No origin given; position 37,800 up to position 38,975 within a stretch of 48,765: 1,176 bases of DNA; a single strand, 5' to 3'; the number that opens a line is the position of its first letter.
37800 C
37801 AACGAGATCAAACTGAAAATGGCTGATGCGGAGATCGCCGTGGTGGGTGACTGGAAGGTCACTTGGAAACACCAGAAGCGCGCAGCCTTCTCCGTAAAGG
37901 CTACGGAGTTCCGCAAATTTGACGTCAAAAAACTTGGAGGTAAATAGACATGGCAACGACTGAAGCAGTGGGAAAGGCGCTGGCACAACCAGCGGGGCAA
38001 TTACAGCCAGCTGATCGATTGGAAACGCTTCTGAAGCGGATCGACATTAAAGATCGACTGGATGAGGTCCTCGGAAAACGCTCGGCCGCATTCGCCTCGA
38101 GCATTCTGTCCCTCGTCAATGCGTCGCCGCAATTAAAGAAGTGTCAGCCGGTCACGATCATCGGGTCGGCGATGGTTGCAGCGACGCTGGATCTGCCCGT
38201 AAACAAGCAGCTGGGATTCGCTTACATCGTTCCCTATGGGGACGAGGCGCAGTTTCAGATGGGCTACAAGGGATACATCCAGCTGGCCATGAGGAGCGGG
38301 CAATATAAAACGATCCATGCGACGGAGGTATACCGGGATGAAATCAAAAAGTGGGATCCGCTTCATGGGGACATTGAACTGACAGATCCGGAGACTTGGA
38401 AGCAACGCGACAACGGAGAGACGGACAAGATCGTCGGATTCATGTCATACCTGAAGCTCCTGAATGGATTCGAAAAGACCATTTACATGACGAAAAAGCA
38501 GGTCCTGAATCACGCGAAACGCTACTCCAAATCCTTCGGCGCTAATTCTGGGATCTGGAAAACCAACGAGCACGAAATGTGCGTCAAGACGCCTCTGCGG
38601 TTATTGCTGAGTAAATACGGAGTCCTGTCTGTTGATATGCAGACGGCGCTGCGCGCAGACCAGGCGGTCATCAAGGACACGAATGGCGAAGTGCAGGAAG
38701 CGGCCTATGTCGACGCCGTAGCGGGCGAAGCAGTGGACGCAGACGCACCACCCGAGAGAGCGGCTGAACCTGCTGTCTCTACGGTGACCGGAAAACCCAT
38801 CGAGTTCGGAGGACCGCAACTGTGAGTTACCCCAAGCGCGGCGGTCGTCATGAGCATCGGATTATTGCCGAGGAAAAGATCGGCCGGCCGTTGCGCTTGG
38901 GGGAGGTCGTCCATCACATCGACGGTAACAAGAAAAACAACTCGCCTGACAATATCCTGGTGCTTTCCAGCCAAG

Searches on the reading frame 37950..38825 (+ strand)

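Call 22: search_protein_families(library=pfam, proteins=[window:37950-38825:+], max_evalue=0.01)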
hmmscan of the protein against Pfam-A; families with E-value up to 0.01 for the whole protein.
window:37950-38825:+ (291 aa): 1 family
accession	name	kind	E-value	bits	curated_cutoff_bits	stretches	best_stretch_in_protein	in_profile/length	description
PF03837.19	RecT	-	2.5e-43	148.4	24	1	47-242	2-188/198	RecT family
